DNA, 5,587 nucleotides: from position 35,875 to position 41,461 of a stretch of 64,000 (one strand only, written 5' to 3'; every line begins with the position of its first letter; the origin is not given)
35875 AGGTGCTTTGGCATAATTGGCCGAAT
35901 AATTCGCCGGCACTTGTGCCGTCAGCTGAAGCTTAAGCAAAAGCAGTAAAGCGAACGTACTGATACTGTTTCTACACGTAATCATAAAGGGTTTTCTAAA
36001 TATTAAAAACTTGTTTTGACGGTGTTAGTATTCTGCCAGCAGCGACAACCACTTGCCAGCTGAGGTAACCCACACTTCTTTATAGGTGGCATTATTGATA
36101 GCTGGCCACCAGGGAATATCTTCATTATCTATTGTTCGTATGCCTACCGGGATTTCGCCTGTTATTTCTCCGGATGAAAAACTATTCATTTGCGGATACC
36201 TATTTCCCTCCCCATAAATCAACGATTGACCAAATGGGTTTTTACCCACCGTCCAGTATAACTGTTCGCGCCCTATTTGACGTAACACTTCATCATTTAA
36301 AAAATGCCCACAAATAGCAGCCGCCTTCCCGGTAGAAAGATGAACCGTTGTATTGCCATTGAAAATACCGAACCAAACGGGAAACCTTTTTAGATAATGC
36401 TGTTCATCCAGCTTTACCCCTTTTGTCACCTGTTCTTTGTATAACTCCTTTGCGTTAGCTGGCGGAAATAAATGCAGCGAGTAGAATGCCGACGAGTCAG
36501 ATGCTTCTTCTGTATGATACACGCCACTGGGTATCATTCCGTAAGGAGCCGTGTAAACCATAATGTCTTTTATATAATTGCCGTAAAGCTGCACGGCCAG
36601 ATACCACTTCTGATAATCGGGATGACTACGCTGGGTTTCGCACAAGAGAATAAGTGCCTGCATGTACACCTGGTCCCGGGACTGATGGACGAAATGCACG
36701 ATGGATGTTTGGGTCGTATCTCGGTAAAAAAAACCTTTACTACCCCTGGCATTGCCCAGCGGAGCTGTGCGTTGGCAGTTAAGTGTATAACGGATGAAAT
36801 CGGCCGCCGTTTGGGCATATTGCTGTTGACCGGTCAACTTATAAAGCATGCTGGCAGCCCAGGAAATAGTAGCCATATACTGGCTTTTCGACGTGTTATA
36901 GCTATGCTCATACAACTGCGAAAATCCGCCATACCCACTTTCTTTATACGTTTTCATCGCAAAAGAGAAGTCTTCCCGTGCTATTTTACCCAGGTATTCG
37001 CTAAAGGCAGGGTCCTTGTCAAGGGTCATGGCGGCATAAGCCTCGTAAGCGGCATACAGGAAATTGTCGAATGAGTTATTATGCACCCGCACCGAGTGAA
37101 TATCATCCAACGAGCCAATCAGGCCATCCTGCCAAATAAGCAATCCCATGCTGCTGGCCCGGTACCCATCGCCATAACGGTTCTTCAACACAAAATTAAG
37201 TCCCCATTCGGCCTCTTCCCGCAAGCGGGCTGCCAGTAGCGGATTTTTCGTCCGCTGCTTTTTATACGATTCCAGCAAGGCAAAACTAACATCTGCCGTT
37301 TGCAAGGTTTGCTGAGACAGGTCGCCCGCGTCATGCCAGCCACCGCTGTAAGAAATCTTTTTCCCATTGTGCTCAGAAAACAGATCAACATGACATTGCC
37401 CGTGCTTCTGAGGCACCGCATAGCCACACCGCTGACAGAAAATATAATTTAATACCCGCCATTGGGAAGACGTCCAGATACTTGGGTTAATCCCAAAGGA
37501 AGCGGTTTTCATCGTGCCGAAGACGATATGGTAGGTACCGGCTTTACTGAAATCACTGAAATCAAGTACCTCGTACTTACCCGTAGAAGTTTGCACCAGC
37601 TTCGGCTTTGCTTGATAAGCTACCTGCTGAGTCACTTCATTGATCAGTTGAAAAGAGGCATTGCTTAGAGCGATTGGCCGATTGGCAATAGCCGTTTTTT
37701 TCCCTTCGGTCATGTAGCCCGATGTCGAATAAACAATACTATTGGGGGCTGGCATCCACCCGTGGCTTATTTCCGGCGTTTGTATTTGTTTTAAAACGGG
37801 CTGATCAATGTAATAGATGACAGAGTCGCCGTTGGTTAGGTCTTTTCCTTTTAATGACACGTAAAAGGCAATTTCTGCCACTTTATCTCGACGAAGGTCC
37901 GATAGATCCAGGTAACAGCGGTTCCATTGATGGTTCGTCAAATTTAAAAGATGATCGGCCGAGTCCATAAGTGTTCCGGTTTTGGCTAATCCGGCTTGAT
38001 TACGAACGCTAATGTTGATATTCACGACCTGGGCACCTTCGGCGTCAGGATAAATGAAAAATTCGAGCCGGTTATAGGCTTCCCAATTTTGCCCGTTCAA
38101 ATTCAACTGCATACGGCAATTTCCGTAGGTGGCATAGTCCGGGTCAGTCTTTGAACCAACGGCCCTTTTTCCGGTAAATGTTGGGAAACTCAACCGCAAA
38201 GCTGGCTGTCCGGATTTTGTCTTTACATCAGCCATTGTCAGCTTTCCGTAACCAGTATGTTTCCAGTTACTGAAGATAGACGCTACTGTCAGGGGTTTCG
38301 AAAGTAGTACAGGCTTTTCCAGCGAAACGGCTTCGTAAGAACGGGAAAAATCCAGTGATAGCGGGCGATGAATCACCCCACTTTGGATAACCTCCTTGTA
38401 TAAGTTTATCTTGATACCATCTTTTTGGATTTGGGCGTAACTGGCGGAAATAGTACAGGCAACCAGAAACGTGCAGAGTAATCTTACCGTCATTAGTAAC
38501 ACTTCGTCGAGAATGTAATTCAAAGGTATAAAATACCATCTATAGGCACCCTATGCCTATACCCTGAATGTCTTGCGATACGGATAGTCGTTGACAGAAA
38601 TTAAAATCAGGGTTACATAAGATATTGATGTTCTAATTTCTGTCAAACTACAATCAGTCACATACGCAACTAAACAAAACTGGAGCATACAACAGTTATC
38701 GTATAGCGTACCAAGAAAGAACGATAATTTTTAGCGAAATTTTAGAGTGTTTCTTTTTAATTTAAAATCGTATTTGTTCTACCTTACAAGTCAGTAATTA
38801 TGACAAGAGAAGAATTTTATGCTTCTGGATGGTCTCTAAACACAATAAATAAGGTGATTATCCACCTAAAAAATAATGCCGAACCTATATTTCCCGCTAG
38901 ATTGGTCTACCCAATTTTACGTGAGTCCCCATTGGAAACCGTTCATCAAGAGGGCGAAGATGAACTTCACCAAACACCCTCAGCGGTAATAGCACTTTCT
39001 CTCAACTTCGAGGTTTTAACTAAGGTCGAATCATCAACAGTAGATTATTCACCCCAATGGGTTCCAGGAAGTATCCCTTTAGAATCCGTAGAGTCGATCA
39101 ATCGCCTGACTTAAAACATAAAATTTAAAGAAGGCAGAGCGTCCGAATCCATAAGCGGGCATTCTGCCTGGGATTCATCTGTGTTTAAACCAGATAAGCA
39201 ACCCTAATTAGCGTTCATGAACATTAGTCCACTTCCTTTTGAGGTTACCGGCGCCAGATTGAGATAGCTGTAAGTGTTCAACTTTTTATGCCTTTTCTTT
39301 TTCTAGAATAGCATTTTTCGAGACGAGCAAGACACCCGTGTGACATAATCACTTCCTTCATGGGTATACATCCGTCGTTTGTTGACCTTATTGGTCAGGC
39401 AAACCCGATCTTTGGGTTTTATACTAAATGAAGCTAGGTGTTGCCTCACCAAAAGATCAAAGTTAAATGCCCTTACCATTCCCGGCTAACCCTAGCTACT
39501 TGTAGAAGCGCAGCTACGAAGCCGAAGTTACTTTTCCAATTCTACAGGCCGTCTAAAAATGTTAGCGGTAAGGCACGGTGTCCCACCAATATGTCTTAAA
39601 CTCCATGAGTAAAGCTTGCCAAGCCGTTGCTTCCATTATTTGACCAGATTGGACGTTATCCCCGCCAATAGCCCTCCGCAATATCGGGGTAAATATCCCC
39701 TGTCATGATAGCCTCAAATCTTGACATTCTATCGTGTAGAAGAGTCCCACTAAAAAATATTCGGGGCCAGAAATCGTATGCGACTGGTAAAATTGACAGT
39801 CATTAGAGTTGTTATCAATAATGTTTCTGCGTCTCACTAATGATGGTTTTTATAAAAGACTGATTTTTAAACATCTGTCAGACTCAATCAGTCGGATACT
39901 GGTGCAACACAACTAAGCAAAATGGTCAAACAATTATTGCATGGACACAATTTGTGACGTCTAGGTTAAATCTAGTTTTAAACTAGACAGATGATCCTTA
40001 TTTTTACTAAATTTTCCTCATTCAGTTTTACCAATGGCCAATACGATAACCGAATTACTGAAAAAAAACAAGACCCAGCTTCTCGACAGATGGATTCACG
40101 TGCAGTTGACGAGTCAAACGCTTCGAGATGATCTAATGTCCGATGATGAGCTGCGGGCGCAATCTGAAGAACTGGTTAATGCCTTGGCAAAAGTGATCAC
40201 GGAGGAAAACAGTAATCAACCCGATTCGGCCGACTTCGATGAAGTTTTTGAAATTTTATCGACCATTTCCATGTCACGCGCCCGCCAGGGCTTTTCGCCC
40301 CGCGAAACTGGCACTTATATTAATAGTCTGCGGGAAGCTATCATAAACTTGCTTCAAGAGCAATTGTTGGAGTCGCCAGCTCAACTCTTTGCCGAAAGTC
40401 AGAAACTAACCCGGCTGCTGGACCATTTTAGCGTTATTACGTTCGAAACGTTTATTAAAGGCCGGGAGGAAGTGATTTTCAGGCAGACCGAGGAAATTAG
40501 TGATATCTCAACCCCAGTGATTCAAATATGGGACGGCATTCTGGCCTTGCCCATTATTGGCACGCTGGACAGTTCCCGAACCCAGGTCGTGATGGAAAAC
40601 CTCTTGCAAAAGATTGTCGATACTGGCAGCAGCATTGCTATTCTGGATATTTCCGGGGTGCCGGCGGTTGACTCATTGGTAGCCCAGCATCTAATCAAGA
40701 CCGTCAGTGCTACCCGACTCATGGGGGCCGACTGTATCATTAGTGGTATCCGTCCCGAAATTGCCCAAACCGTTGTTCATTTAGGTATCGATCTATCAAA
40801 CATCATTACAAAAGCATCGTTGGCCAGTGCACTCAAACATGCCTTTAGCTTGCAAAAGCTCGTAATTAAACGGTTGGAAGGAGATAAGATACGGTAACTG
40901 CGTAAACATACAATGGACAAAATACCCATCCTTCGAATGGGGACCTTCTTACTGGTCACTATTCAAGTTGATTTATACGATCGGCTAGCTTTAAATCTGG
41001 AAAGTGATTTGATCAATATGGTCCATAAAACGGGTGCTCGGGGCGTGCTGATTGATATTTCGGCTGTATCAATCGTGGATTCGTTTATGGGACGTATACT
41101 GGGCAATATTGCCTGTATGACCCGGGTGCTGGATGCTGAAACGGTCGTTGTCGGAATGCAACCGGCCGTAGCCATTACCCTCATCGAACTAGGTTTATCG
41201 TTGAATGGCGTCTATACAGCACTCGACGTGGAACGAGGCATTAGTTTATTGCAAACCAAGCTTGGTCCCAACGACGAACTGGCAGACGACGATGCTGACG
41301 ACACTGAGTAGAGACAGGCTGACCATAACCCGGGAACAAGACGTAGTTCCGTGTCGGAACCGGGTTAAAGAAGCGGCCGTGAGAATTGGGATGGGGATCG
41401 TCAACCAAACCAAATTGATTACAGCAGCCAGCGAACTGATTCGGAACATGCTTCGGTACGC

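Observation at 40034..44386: RsbR-RsbS-RsbT stressosome operon wired to a GHKL-PP2C fusion and an orphan histidine kinase instead of a sigma-B cascade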

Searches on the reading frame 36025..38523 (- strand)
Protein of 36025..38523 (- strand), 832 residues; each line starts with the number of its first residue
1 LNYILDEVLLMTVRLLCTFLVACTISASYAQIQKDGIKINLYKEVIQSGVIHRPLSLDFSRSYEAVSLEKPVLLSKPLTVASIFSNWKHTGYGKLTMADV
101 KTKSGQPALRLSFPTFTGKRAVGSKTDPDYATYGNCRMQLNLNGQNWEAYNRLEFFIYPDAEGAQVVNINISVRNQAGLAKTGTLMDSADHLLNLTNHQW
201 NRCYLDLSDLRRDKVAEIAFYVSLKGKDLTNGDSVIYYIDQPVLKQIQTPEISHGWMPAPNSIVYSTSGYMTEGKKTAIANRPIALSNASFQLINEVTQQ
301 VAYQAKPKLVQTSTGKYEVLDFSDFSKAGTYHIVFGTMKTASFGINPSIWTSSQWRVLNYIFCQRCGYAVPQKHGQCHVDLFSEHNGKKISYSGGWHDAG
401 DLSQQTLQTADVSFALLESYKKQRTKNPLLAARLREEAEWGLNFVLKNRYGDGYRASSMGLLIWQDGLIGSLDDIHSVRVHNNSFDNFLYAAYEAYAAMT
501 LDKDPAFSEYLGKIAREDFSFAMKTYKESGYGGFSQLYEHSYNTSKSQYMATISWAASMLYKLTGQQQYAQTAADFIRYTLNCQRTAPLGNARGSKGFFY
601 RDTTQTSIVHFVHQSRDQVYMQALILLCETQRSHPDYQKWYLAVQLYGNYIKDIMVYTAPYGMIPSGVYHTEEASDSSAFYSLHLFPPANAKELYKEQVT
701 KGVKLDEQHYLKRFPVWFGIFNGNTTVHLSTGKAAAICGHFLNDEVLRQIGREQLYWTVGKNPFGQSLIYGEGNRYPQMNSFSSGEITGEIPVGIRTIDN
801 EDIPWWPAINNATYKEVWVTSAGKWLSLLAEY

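Call 65: search_protein_families(library=pfam, proteins=[window:36025-38523:-], max_evalue=0.0001)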
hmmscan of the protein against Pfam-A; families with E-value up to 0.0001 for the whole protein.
window:36025-38523:- (832 aa): 2 families
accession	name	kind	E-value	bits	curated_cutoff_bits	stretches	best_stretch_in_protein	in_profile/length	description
PF00759.25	Glyco_hydro_9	-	8.8e-22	78.4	27.7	1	358-778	9-383/444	Glycosyl hydrolase family 9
PF02927.20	CelD_N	-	5.1e-09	37.2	24.6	1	266-338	9-84/86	Cellulase N-terminal ig-like domain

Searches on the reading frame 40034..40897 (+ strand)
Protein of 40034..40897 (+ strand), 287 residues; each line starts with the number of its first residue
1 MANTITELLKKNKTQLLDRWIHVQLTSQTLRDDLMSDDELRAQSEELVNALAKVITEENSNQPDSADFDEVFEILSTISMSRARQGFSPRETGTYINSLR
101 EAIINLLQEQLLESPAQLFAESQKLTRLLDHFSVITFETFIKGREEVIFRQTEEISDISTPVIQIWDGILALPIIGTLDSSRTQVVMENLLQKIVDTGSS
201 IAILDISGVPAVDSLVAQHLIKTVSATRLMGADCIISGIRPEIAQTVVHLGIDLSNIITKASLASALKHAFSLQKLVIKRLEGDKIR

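Call 3: search_protein_families(library=pfam, proteins=[window:40034-40897:+], max_evalue=0.01)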
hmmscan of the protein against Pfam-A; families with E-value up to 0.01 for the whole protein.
window:40034-40897:+ (287 aa): 2 families
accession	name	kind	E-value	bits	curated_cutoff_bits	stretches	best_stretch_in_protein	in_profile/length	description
PF14361.12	RsbRD_N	-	3.2e-25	89.3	24.3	1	5-108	1-104/104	RsbT co-antagonist protein rsbRD N-terminal domain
PF01740.26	STAS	-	3.2e-14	53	22.6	1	161-263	2-103/106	STAS domain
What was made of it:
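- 40034..40897 (+): RsbR: N-terminal RsbRD_N sensor domain (aa 5-108, nt 40046-40357) plus C-terminal STAS (aa 161-263, nt 40514-40822). Ser180 is the RsbRA Thr171 equivalent and Ser214 the Thr205 equivalent. Pfam RsbRD_N 3e-25 and STAS 3e-14 (call 3).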

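Call 4: search_protein_families(library=ncbifam, proteins=[window:40034-40897:+], max_evalue=0.01)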
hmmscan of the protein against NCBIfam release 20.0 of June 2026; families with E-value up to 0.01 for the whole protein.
window:40034-40897:+ (287 aa): 1 family
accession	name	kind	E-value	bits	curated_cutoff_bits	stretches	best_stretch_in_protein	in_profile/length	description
NF052652.1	YtvA_fam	equivalog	1e-23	84.2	250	1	144-267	120-243/243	YtvA family blue-light photoreceptor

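Call 5: search_solved_structures(query=window:40034-40897:+, max_evalue=0.001, show_alignments=2)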
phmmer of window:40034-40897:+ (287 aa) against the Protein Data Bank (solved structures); distinct sequences matched with E-value up to 0.001: 18.
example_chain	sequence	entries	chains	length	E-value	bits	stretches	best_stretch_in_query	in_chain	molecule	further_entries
7o0i_B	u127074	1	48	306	8.9e-36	127.2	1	125-281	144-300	Anti-anti-sigma factor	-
7b0u_A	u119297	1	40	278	2.6e-32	115.9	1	7-279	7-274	RsbR protein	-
9o3z_A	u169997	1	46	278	3.1e-32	115.6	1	6-279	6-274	RsbR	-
9o3o_A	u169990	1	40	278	3.1e-32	115.6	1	6-279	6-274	STAS domain-containing protein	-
9o4r_A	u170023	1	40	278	3.3e-32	115.5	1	6-279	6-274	RsbR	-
9o5l_A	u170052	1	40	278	4.3e-32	115.1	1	6-279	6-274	STAS domain-containing protein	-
9o4h_A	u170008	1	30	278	4.3e-32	115.1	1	6-279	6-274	RsbR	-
6qcm_CD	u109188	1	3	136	1.5e-29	106.8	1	148-274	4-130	RsbR protein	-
6qcm_CB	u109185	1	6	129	3.5e-29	105.6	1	155-274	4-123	RsbR protein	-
6qcm_AB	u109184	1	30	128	4.3e-29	105.3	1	155-274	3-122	RsbR protein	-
6qcm_AD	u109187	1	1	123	8.5e-21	78.1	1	148-246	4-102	RsbR protein,RsbR protein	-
6jhk_A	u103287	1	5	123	3.1e-14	56.6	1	160-267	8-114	RsbS negative regulator of sigma-B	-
2mwg_A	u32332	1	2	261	1.7e-13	54.2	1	144-268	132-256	Blue-light photoreceptor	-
6qcm_A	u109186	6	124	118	3.1e-13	53.3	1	161-268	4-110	RsbS protein | RsbT antagonist protein RsbS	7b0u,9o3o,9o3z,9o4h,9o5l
9o4r_a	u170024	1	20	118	8.2e-13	52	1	161-268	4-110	RsbT antagonist protein RsbS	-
7o0i_a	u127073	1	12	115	3.9e-06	30.1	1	175-264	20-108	RsbS, negative regulator of sigma-B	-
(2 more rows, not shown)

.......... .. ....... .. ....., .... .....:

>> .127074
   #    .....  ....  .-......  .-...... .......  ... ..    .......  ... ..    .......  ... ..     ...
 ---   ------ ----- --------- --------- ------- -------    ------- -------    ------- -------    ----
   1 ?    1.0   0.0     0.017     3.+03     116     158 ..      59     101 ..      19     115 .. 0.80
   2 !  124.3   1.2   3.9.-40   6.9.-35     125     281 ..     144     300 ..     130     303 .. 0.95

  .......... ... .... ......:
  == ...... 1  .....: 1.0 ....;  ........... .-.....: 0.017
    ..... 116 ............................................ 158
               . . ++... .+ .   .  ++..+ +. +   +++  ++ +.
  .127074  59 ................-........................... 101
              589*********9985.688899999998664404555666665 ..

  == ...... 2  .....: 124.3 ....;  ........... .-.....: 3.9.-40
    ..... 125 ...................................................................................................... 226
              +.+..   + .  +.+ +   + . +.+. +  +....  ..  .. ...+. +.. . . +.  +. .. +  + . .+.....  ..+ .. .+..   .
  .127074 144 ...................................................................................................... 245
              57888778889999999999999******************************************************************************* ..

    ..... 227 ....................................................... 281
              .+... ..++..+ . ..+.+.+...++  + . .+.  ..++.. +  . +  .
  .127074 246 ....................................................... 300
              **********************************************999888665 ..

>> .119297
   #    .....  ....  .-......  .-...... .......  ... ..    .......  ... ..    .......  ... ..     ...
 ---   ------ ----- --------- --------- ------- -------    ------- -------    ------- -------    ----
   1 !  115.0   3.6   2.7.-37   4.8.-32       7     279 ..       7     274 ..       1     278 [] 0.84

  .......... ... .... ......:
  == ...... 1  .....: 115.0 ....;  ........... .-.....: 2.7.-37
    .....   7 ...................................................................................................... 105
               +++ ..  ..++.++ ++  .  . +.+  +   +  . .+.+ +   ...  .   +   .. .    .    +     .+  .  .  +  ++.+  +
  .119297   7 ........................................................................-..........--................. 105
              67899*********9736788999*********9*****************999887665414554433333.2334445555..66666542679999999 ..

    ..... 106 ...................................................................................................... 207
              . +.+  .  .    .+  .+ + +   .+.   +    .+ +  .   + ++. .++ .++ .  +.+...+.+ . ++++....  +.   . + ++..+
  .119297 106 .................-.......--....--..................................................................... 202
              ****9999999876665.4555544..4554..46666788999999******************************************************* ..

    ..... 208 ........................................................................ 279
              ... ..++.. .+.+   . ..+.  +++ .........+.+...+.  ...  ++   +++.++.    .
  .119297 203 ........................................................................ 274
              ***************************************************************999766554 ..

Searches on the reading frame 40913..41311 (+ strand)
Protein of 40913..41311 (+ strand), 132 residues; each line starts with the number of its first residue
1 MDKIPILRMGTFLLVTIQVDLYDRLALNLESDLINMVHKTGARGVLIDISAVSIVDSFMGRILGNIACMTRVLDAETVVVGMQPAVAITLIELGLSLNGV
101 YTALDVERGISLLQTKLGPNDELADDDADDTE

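Call 3: search_protein_families(library=pfam, proteins=[window:40913-41311:+], max_evalue=0.01)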
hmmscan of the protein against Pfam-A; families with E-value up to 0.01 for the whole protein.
window:40913-41311:+ (132 aa): 1 family
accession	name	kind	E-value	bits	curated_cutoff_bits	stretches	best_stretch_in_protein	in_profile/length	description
PF01740.26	STAS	-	2.7e-07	30.8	22.6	1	11-96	9-94/106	STAS domain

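Call 4: search_protein_families(library=ncbifam, proteins=[window:40913-41311:+], max_evalue=0.01)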
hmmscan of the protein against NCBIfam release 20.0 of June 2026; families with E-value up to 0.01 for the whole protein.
window:40913-41311:+ (132 aa): 3 families
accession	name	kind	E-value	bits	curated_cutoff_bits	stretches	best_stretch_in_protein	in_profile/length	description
NF052652.1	YtvA_fam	equivalog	4.4e-05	23.1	250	1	28-108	161-241/243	YtvA family blue-light photoreceptor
TIGR00377.1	ant_ant_sig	superfamily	0.0019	18.1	53.45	1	11-90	12-91/108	anti-sigma factor antagonist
TIGR02886.1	spore_II_AA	equivalog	0.0049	16.8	114.75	1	11-88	8-85/106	anti-sigma F factor antagonist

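Call 6: search_solved_structures(query=window:40913-41311:+, max_evalue=0.001, show_alignments=3)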
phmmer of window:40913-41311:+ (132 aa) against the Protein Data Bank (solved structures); distinct sequences matched with E-value up to 0.001: 16.
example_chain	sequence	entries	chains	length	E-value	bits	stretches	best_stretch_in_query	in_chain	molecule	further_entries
6jhk_A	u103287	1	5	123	6.9e-33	116.9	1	3-118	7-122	RsbS negative regulator of sigma-B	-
6qcm_A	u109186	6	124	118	9.8e-33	116.4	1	4-118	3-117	RsbS protein | RsbT antagonist protein RsbS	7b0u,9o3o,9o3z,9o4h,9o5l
9o4r_a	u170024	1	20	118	2.7e-32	115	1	4-118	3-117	RsbT antagonist protein RsbS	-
2vy9_A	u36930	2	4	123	1.3e-21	80.5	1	3-114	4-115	ANTI-SIGMA-FACTOR ANTAGONIST | ANTI-SIGMA-FACTOR ANTAGONIST (STAS) DOMAIN PROTEIN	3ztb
3zxn_A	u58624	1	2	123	4.5e-21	78.8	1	3-114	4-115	ANTI-SIGMA-FACTOR ANTAGONIST (STAS) DOMAIN PROTEIN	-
7o0i_a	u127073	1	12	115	4e-11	46.7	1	4-113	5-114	RsbS, negative regulator of sigma-B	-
6qcm_AB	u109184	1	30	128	1e-07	35.6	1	22-111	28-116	RsbR protein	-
6qcm_CB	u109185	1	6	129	1.1e-07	35.6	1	22-111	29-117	RsbR protein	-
6qcm_CD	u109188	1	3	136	1.2e-07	35.4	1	22-111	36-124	RsbR protein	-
7b0u_A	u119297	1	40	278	2.1e-07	34.6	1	22-111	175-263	RsbR protein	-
9o5l_A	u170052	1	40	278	4.2e-07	33.7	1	22-111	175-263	STAS domain-containing protein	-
9o3z_A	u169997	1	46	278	4.2e-07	33.7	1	22-111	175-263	RsbR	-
9o3o_A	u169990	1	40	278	4.2e-07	33.7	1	22-111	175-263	STAS domain-containing protein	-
9o4r_A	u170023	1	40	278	4.2e-07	33.7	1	22-111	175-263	RsbR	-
9o4h_A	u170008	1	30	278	5.3e-07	33.3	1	22-111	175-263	RsbR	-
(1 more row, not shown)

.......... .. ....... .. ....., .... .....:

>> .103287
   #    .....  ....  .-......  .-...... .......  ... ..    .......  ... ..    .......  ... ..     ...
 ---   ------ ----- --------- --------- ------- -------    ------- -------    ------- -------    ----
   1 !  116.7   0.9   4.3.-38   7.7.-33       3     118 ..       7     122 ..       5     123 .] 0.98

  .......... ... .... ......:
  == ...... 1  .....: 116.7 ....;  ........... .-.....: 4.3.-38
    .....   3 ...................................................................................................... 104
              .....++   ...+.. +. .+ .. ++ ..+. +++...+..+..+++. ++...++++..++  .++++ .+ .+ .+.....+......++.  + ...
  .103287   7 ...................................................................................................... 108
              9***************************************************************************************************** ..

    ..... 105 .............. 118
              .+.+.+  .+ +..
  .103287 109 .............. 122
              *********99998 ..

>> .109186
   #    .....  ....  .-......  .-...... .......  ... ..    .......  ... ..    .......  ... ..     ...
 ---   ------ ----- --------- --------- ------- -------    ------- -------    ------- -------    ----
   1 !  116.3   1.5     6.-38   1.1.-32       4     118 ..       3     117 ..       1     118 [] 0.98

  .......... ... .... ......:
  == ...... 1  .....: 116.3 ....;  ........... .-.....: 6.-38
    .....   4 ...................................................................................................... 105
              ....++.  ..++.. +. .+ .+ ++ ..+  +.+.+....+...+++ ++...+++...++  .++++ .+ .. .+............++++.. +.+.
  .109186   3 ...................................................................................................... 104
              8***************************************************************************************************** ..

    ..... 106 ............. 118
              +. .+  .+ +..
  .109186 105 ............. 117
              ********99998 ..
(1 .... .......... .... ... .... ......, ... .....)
